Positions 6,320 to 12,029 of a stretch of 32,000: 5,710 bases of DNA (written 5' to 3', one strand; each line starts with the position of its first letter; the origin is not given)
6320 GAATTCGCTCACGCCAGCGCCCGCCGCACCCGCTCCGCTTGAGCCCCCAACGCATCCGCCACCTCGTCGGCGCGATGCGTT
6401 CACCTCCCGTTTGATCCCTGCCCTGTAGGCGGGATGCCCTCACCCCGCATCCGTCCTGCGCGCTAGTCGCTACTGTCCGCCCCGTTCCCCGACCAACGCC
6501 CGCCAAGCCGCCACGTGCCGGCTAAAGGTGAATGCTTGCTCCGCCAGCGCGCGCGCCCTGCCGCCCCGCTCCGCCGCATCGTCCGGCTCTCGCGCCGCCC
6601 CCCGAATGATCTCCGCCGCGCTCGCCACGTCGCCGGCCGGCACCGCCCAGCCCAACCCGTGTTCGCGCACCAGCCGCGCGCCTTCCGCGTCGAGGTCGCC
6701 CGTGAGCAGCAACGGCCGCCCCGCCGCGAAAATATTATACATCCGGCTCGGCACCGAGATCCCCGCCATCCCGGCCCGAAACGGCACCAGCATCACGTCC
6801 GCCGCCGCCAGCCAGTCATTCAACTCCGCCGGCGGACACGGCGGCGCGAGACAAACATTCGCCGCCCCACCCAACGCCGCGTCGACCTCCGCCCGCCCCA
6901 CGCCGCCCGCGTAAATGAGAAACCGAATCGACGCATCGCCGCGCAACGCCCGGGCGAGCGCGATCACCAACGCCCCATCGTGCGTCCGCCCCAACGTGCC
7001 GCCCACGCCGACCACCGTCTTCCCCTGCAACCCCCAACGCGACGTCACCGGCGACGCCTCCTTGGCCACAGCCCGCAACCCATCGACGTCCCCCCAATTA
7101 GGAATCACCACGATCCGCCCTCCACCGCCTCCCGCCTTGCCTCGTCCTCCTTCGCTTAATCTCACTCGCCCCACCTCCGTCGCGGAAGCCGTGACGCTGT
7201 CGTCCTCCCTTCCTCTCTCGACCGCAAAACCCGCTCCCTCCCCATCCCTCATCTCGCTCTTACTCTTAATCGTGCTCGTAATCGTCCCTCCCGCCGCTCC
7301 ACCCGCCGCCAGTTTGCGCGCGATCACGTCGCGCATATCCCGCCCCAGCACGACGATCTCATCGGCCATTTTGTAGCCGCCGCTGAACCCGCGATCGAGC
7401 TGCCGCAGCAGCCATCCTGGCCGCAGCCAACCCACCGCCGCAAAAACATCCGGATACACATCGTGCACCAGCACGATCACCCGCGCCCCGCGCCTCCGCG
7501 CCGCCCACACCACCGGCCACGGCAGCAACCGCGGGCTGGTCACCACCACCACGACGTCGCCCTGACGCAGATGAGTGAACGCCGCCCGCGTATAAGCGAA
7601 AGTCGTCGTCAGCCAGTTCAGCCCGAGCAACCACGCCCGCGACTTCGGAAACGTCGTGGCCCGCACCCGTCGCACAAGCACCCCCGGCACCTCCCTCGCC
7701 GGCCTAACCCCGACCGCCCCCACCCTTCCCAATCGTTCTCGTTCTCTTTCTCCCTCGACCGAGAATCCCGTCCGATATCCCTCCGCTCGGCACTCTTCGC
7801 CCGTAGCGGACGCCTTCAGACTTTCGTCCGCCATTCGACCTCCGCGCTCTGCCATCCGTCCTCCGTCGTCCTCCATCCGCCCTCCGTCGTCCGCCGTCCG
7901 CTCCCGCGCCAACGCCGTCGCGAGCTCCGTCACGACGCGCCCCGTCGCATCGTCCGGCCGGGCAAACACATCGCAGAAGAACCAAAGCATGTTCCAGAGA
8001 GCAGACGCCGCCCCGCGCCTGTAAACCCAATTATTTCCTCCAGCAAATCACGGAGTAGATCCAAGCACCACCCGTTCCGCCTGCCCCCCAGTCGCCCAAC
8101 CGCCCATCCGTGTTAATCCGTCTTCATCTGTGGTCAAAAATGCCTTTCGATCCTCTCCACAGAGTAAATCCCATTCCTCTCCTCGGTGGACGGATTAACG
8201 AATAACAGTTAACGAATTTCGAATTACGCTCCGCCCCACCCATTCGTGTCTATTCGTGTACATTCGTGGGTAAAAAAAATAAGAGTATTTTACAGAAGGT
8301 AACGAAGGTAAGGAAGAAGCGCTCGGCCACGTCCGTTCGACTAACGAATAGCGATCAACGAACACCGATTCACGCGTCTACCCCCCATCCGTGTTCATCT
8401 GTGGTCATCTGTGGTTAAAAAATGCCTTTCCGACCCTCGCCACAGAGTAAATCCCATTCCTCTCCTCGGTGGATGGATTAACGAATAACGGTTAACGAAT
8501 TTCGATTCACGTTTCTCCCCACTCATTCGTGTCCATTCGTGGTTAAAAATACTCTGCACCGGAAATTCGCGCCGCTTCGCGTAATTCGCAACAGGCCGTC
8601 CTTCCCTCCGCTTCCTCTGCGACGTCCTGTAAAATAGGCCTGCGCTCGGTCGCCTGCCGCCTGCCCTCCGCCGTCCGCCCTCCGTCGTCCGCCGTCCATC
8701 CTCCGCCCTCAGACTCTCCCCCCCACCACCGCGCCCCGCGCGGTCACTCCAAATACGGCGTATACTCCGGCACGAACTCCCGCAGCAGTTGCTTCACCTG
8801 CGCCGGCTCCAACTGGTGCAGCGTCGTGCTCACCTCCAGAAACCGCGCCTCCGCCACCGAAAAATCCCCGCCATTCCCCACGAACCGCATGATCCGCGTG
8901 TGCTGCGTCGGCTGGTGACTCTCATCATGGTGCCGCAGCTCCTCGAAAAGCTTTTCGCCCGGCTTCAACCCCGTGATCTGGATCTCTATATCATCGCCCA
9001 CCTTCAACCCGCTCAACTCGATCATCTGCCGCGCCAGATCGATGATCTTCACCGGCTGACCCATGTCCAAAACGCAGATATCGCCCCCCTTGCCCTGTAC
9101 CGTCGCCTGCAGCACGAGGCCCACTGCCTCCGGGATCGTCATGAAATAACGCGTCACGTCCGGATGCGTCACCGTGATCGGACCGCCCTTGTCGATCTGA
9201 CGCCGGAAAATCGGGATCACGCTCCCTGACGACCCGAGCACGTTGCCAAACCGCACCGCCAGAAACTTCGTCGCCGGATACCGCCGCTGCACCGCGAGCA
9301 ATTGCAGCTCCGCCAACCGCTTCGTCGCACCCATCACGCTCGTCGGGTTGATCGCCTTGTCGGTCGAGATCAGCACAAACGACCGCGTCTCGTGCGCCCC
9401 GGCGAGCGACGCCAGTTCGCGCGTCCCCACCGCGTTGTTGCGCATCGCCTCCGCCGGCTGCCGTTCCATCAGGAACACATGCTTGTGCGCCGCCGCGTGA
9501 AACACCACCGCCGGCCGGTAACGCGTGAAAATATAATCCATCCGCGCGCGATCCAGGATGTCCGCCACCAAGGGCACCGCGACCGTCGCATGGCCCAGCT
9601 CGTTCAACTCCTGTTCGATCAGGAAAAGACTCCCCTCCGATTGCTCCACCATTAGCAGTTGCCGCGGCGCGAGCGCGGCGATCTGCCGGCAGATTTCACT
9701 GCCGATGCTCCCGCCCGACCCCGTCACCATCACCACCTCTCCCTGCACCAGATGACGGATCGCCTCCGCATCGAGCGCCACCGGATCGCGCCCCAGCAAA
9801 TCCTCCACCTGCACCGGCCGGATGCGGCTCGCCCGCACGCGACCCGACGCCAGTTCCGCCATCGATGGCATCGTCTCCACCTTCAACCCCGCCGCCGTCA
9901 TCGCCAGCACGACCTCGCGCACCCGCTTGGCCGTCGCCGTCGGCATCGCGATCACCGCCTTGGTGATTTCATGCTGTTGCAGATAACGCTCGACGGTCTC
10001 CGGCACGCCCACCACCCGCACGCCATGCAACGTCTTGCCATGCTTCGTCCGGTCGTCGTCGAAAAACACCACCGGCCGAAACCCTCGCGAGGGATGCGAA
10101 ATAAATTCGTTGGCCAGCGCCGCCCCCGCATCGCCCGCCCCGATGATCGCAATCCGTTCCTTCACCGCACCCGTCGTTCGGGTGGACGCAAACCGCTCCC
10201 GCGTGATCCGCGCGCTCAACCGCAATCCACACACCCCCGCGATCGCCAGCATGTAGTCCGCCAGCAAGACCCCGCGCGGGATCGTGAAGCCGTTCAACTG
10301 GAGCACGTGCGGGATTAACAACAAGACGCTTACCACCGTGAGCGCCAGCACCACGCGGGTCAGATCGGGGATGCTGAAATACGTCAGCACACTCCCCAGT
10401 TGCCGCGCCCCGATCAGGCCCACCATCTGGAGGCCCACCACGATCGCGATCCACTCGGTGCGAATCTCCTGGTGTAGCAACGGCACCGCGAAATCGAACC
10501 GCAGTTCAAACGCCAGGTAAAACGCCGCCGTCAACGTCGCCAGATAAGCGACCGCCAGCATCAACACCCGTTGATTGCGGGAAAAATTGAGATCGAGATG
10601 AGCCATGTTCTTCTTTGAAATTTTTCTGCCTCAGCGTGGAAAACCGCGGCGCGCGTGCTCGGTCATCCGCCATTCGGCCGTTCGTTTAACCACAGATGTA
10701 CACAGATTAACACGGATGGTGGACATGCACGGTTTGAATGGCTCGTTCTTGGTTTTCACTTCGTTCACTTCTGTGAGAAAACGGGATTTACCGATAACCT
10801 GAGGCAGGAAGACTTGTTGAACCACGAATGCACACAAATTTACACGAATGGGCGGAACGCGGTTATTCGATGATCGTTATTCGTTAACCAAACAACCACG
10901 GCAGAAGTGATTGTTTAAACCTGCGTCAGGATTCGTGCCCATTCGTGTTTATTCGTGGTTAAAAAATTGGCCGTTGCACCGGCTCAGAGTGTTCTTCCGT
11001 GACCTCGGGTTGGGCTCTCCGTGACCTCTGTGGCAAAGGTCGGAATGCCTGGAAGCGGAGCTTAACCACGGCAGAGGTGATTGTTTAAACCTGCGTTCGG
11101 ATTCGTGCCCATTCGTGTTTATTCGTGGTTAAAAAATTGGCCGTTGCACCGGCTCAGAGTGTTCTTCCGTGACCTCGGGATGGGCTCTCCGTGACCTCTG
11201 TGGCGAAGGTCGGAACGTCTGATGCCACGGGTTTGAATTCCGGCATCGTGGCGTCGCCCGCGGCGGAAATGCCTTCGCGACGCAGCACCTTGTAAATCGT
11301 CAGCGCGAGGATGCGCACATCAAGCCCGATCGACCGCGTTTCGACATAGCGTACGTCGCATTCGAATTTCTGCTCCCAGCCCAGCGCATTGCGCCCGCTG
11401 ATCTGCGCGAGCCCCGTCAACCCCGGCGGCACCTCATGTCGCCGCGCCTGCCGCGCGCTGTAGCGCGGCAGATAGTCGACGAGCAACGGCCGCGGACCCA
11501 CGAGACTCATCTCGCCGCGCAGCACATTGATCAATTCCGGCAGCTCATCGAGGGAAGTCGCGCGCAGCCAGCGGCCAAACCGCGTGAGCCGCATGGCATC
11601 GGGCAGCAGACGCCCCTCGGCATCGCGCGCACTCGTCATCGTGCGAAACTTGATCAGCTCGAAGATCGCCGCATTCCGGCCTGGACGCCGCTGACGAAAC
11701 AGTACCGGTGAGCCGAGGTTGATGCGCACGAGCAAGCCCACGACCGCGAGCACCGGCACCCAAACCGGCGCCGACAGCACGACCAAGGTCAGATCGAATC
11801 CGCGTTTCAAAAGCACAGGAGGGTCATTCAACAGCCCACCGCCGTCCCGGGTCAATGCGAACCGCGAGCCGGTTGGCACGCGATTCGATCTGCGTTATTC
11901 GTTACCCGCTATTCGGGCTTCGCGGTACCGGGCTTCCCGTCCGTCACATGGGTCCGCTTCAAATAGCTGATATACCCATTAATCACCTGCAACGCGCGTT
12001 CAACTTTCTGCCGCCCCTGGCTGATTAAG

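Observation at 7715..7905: In-frame C-rich heptad tract inside a WcaI-like GT4; an insertion-free paralog in the same window serves as control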

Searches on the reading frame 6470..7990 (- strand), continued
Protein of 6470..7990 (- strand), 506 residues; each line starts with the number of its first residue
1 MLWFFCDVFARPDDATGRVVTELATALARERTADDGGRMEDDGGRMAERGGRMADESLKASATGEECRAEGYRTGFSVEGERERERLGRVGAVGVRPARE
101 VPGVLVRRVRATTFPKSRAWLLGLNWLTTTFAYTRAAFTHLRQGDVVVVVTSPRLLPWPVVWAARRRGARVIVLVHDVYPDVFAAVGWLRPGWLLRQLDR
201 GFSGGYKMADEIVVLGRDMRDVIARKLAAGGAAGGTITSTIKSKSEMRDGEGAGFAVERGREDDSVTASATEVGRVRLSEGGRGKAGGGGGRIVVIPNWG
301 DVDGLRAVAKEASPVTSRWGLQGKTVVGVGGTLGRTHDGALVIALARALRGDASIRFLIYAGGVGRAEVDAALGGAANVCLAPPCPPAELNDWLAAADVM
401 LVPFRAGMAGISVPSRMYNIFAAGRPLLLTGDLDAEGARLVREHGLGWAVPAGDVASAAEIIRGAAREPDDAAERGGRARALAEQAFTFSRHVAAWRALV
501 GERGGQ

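Call 41: predict_structure(alignment_id=A2)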
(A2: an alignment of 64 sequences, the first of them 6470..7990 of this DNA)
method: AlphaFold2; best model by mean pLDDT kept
length: 506 residues; sequences in the alignment: 64
mean_pLDDT: 82.1   pTM: 0.84
mean pLDDT of the five models: 82.1, 81.6, 80.7, 80.5, 80.3
residues with pLDDT >= 90: 326; 70-90: 53; 50-70: 35; < 50: 92
segments of 3 or more residues with pLDDT < 50: 43-46, 49-53, 55-64, 75-97, 242-288
pLDDT, mean of each block of 10 residues (from residue 1): 92 89 93 70 50 47 66 54 45 48 89 86 91 95 95 80 97 95 91 92 93 96 91 54 45 27 32 41 43 93 97 98 98 94 98 98 95 97 94 98 96 95 98 97 98 98 98 98 97 94 58
secondary structure, 60 per line:
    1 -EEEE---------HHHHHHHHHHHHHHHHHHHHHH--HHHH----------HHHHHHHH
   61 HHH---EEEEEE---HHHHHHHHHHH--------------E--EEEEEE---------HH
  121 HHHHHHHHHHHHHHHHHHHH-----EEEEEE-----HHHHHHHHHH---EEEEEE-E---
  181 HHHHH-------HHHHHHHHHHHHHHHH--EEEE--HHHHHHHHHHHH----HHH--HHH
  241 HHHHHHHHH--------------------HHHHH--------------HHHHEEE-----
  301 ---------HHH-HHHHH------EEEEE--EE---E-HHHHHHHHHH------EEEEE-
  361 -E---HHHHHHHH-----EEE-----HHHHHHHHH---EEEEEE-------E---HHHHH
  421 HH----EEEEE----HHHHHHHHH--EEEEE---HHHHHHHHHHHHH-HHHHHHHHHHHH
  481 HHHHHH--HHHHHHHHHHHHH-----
elements in order: E2-5 H15-36 H39-42 H53-63 E67-72 H76-86 E104-109 H119-140 E146-151 H157-166 E170-175 H181-185 H193-208 E211-214 H217-228 H238-249 H270-274 H289-292 E293-295 H314-318 E325-329 H339-348 E355-359 H366-373 E379-381 H387-395 E399-404 H416-422 E427-431 H436-444 E447-451 H455-467 H469-486 H489-501
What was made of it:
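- On GT4 glycosyltransferase (GT-B fold): The AF2 model has pTM 0.84 (call 41).
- pLDDT is below 50 only in these segments, with pTM 0.84 (call 41).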

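Call 51: fold_search(model_id=the predicted structure, library=pdb)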
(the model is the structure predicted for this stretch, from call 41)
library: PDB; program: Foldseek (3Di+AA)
matches with E <= 10: 1252; with E <= 0.001: 339
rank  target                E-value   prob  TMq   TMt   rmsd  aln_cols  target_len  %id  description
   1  6n1x                  4.5e-15  1.00  0.57  0.75   7.3       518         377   10  BshA from Staphylococcus aureus complexed with UDP and N-acetylglucosamine (released 2019-08-21)
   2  6d9t                  5.0e-15  1.00  0.57  0.75   7.5       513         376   10  BshA from Staphylococcus aureus complexed with UDP (released 2019-05-08)
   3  3c48_A                1.5e-14  1.00  0.37  0.45  12.5       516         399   14  Structure of the retaining glycosyltransferase MshA: The first step in mycothiol biosynthesis. Organism: Corynebacteri (released 2008-03-25)
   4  3c48_B                3.4e-14  1.00  0.36  0.45  12.4       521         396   14  Structure of the retaining glycosyltransferase MshA: The first step in mycothiol biosynthesis. Organism: Corynebacteri (released 2008-03-25)
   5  6tvp_A                7.7e-14  1.00  0.56  0.71   5.8       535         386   16  Structure of Mycobacterium smegmatis alpha-maltose-1-phosphate synthase GlgM (released 2020-04-22)
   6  3c4q_A                1.1e-13  1.00  0.60  0.75   6.6       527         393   15  Structure of the retaining glycosyltransferase MshA : The first step in mycothiol biosynthesis. Organism : Corynebacte (released 2008-04-01)
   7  6tvp_B                2.2e-13  1.00  0.55  0.69   6.3       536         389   16  Structure of Mycobacterium smegmatis alpha-maltose-1-phosphate synthase GlgM (released 2020-04-22)
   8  3c4q_B                2.6e-13  1.00  0.60  0.75   6.5       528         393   15  Structure of the retaining glycosyltransferase MshA : The first step in mycothiol biosynthesis. Organism : Corynebacte (released 2008-04-01)
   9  2jjm_A                9.0e-13  1.00  0.54  0.73   7.6       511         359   13  Crystal Structure of a family GT4 glycosyltransferase from Bacillus anthracis ORF BA1558. (released 2008-08-05)
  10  3mbo_A                1.1e-12  1.00  0.57  0.74   6.6       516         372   12  Crystal Structure of the Glycosyltransferase BaBshA bound with UDP and L-malate (released 2010-09-29)
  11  3mbo_E                1.3e-12  1.00  0.55  0.73   7.8       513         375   13  Crystal Structure of the Glycosyltransferase BaBshA bound with UDP and L-malate (released 2010-09-29)
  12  3mbo_B                2.0e-12  1.00  0.57  0.75   6.7       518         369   11  Crystal Structure of the Glycosyltransferase BaBshA bound with UDP and L-malate (released 2010-09-29)
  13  3oka_A                2.6e-12  1.00  0.55  0.71   8.1       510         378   15  Crystal structure of Corynebacterium glutamicum PimB' in complex with GDP-Man (triclinic crystal form) (released 2010-09-15)
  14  3mbo_D                2.8e-12  1.00  0.56  0.74   6.9       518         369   11  Crystal Structure of the Glycosyltransferase BaBshA bound with UDP and L-malate (released 2010-09-29)
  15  6kih_A                3.1e-12  1.00  0.60  0.75   5.4       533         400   11  Sucrose-phosphate synthase (tll1590) from Thermosynechococcus elongatus (released 2020-05-27)
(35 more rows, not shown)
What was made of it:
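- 6470..7990 (-): GT4-family glycosyltransferase gene (506 aa; RefSeq WP_220160606.1, Horticoccus luteus). The AF2 model has a GT-B fold that matches BshA and MshA (calls 41, 51).
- On GT4 glycosyltransferase (GT-B fold): Foldseek matches BshA, MshA and PimB' at E 1e-12 to 1e-15 (call 51).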

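Call 80: search_protein_representatives(protein=window:6470-7990:-)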
Query: 506 residues. Proteins with E-value up to 0.001 (for the whole library): 10927; up to 1e-10: 4175; up to 1e-30: 311. The best 150 are listed.
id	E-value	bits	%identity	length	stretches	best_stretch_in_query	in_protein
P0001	0.0e+00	1102.4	100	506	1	1-506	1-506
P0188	4.9e-64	233.2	44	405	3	291-501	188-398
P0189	6.6e-64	232.7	46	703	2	287-504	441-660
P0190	4.5e-61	223.4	35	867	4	288-487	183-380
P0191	1.4e-55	205.3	38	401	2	288-500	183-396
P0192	7.5e-55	202.9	42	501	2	291-499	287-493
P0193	4.9e-54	200.2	38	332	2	286-501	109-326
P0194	1.8e-53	198.3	42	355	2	291-493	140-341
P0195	2.0e-53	198.1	42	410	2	293-500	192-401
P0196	2.4e-52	194.6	44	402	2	292-491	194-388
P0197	3.1e-52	194.2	39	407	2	292-499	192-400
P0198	4.3e-52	193.8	36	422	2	285-490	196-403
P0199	7.6e-52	193.0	37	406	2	285-488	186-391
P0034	1.4e-51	192.1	39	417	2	291-499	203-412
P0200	1.8e-51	191.7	42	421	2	290-500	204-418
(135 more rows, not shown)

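Call 82: search_protein_families(library=ncbifam, proteins=[window:6470-7990:-, P0067], max_evalue=0.00001)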
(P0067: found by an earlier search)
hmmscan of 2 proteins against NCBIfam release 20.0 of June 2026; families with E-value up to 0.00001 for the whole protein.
window:6470-7990:- (506 aa): 3 families
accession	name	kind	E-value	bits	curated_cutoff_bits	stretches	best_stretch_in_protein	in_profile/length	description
NF007640.0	PRK10307.1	subfamily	7.8e-25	87.6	276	1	291-488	194-392/411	WcaI family glycosyltransferase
TIGR04063.1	stp3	hypoth_equivalog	8.5e-10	38.1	442.05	1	289-498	178-390/397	TIGR04063 family PEP-CTERM/XrtA system glycosyltransferase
TIGR04007.1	wcaI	equivalog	1.4e-09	37.1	800.45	1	288-467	193-376/407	colanic acid biosynthesis glycosyltransferase WcaI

P0067 (528 aa): 7 families
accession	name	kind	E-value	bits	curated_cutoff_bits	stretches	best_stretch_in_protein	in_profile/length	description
TIGR04181.1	NHT_00031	hypoth_equivalog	2e-100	336.2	420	2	324-506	179-359/359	LegC family aminotransferase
TIGR03588.1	PseC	equivalog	2.1e-62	211.2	423.5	2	100-221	46-165/380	UDP-4-amino-4,6-dideoxy-N-acetyl-beta-L-altrosamine transaminase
NF008658.2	PRK11658.1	equivalog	1.5e-43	148.9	631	2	100-221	49-164/379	UDP-4-amino-4-deoxy-L-arabinose aminotransferase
TIGR04427.1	PLP_DesI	equivalog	8.9e-40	137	650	2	326-519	185-377/390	dTDP-4-dehydro-6-deoxyglucose aminotransferase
NF008687.0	PRK11706.1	equivalog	1.2e-36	126.3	375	2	81-223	28-164/375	dTDP-4-amino-4,6-dideoxygalactose transaminase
NF011936.0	PRK15407.1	equivalog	3.1e-31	108.5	423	2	118-223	107-206/440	lipopolysaccharide biosynthesis protein RfbH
TIGR02379.1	ECA_wecE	subfamily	7.8e-27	94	434.85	2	80-221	27-162/376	dTDP-4-amino-4,6-dideoxy-D-glucose transaminase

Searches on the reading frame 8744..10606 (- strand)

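Call 8: search_protein_families(library=pfam, proteins=[window:8744-10606:-], max_evalue=0.01)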
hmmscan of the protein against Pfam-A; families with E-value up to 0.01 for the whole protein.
window:8744-10606:- (620 aa): 11 families
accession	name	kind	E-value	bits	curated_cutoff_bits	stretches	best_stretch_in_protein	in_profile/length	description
PF02719.21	Polysacc_synt_2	-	8.9e-111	370.2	20.2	1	292-574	1-290/293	Polysaccharide biosynthesis protein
PF01370.27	Epimerase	-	3.4e-20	72.9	20.9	1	292-504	1-227/240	NAD dependent epimerase/dehydratase family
PF13727.12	CoA_binding_3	-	3.6e-14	53.6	25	1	82-247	18-175/175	CoA-binding domain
PF04321.23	RmlD_sub_bind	-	3.5e-13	49.7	27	1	292-432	3-132/287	RmlD substrate binding domain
PF16363.11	GDP_Man_Dehyd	-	1.4e-10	41.6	27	1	293-416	1-130/332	GDP-mannose 4,6 dehydratase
PF01073.25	3Beta_HSD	-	3.4e-06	26.7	22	1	293-448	1-151/280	3-beta hydroxysteroid dehydrogenase/isomerase family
PF02629.25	CoA_binding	-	2.9e-05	25.2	22.3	1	150-242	4-89/97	CoA binding domain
PF07993.18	NAD_binding_4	-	0.00041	20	20.1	1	367-446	91-180/258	Male sterility protein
PF08659.16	KR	-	0.00074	19.9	22.6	1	292-414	3-135/180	KR domain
PF00106.31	adh_short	-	0.0008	19.4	26.6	1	291-361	2-69/195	short chain dehydrogenase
PF02254.24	TrkA_N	-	0.0031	18.3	23.8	0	152-222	1-68/116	TrkA-N domain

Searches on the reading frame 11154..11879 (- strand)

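Call 30: search_protein_families(library=pfam, proteins=[window:11154-11879:-], max_evalue=0.001)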
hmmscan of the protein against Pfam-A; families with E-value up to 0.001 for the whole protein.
window:11154-11879:- (241 aa): 1 family
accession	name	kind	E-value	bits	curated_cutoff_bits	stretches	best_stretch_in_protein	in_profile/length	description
PF02397.22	Bac_transf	-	1.3e-56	191.4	27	1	25-199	1-178/179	Bacterial sugar transferase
